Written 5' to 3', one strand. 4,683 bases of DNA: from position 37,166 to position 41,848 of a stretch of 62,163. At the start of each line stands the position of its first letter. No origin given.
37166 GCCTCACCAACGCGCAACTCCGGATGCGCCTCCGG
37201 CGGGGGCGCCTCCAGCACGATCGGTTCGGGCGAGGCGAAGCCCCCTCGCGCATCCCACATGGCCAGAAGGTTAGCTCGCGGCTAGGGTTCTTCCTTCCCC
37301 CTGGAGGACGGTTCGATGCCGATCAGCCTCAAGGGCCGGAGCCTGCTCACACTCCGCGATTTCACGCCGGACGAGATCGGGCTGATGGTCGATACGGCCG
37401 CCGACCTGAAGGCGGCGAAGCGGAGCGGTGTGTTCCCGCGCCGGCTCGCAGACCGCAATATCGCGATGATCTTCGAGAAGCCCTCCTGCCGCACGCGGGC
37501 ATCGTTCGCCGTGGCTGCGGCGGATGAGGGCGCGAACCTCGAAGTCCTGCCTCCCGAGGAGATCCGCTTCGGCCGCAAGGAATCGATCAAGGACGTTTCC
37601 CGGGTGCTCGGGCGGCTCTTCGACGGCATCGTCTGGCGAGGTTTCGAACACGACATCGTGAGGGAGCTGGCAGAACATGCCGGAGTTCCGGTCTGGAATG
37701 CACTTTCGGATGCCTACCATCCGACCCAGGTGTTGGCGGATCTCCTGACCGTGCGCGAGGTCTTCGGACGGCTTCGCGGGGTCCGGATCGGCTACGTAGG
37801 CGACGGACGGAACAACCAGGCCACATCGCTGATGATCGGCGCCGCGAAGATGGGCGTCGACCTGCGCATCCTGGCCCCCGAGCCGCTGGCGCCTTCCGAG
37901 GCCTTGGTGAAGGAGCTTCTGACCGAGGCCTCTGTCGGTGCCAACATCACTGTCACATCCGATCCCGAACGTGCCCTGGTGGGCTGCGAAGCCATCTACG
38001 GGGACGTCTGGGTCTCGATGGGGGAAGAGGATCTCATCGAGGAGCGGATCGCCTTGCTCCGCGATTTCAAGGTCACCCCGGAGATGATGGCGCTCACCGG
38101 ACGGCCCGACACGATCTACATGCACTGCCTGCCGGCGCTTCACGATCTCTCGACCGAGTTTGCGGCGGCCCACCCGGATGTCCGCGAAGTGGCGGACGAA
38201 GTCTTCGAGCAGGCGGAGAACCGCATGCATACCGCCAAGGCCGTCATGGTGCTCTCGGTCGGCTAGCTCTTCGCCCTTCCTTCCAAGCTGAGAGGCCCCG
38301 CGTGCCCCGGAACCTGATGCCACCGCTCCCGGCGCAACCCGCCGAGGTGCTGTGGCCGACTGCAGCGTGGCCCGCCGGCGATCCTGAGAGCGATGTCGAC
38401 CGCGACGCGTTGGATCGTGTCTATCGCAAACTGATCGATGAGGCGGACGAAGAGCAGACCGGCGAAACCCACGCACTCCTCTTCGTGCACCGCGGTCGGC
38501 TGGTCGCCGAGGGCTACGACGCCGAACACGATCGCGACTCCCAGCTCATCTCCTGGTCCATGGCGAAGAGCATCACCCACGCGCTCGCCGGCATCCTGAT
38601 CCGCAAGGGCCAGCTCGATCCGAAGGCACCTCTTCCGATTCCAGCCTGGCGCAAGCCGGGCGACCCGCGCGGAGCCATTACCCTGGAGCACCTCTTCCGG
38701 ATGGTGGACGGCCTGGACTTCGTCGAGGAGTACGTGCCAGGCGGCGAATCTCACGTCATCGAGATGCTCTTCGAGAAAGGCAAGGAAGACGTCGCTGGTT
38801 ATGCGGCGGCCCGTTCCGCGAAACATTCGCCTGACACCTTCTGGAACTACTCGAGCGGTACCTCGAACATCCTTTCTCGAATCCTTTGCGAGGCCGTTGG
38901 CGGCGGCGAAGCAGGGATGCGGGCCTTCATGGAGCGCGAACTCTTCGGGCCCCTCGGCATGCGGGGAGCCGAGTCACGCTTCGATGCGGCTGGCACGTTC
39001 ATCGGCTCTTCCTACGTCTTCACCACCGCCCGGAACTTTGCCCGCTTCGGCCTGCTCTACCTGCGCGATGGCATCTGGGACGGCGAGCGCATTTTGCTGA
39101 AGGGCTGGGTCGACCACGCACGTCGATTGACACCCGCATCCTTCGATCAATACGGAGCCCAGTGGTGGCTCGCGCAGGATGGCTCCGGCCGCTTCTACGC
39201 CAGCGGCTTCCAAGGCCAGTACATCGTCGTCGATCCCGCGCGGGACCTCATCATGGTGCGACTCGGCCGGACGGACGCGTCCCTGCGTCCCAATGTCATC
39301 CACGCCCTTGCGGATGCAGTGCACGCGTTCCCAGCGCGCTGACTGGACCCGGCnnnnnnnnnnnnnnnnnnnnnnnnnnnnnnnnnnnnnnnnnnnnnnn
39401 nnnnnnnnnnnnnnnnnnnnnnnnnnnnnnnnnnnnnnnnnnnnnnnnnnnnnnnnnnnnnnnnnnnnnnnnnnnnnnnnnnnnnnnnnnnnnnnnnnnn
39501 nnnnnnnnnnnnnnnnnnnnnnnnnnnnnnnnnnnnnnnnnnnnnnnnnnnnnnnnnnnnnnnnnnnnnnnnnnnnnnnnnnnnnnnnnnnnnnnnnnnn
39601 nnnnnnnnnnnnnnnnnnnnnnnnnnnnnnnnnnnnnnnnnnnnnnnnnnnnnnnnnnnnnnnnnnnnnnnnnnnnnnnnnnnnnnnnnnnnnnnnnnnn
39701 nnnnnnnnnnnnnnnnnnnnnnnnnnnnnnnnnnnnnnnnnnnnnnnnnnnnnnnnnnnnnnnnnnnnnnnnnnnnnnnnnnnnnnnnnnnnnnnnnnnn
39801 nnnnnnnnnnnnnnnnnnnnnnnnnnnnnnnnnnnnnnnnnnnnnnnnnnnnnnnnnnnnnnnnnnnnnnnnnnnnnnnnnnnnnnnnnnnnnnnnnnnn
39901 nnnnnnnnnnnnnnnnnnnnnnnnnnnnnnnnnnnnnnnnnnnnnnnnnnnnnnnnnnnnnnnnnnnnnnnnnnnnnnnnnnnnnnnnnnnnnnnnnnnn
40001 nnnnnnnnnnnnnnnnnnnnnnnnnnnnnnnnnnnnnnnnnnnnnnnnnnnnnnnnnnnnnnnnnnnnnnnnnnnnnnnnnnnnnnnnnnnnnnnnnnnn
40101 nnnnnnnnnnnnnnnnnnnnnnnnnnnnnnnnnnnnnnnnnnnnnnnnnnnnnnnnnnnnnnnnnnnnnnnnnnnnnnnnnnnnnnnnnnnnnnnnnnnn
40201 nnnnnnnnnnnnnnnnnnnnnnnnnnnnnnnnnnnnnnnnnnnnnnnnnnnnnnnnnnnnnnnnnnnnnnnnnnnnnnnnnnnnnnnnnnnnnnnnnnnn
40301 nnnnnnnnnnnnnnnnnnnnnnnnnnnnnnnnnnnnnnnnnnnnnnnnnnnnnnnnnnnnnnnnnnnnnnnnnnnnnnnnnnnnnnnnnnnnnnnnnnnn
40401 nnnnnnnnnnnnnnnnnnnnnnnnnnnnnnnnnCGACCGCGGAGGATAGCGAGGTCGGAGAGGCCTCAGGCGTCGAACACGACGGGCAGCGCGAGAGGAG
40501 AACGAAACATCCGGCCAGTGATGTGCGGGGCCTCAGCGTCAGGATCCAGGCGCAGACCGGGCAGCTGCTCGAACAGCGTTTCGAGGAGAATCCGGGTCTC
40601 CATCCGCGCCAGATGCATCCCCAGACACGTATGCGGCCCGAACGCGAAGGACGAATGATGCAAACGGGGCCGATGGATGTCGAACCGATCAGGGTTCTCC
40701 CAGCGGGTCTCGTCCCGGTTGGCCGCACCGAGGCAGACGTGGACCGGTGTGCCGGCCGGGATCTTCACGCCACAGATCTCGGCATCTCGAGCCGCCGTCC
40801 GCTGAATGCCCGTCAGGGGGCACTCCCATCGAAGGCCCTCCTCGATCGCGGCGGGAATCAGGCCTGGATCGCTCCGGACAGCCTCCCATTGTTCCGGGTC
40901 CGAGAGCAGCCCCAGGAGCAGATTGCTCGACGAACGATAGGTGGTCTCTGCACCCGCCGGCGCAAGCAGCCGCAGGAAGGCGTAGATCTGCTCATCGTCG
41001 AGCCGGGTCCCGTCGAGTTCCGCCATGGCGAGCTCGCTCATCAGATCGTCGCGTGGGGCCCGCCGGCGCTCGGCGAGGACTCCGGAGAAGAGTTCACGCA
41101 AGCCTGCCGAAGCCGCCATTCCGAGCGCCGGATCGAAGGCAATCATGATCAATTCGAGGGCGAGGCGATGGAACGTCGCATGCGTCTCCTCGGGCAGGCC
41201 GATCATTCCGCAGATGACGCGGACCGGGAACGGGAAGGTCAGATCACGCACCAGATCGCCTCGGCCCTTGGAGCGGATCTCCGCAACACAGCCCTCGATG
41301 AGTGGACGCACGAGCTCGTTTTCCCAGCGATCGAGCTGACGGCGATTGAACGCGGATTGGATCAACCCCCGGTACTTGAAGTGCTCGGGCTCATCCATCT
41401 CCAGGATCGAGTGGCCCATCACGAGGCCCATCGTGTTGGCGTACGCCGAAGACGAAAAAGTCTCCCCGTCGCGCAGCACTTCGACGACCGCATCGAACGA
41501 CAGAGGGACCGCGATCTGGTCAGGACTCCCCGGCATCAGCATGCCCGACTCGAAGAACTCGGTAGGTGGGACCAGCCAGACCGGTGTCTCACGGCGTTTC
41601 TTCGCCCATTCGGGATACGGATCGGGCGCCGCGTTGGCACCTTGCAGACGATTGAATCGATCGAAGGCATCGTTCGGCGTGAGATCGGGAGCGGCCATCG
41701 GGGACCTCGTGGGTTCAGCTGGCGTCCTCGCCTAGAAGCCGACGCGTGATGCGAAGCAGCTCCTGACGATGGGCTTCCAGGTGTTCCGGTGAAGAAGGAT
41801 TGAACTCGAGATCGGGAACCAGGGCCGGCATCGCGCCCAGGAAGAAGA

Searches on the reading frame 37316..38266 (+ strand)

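Call 72: search_protein_families(library=pfam, proteins=[window:37316-38266:+], max_evalue=0.00001)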
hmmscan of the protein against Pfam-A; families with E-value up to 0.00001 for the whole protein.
window:37316-38266:+ (316 aa): 2 families
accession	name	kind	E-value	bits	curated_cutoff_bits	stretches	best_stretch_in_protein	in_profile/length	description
PF02729.26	OTCace_N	-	2.2e-42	145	29.9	1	8-148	1-148/148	Aspartate/ornithine carbamoyltransferase, carbamoyl-P binding domain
PF00185.30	OTCace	-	2.4e-40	138.6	29.4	1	155-313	2-156/157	Aspartate/ornithine carbamoyltransferase, Asp/Orn binding domain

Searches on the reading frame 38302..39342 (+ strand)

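Call 72: search_protein_families(library=pfam, proteins=[window:38302-39342:+], max_evalue=0.00001)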
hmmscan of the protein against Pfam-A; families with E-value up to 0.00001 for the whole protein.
window:38302-39342:+ (346 aa): 1 family
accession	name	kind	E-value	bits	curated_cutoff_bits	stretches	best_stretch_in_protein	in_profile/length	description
PF00144.29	Beta-lactamase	-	2.4e-27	96.4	27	1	43-339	3-325/329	Beta-lactamase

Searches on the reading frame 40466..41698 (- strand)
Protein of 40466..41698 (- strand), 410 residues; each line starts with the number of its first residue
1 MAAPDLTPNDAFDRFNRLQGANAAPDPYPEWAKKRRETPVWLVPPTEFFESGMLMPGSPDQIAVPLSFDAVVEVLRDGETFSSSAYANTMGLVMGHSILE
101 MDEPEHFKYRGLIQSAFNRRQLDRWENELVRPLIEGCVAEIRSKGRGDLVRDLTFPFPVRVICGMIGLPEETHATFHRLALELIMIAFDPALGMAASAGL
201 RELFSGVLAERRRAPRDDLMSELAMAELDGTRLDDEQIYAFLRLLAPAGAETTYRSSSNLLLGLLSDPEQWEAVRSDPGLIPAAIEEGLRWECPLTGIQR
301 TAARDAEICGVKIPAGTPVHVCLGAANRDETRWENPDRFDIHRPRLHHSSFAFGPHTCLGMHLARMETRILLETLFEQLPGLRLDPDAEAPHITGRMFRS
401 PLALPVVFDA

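Call 72: search_protein_families(library=pfam, proteins=[window:40466-41698:-], max_evalue=0.00001)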
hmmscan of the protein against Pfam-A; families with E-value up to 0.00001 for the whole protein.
window:40466-41698:- (410 aa): 1 family
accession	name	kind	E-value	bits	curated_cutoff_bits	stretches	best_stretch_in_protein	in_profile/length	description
PF00067.27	p450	-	2e-25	89.9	22.8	1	281-377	324-430/462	Cytochrome P450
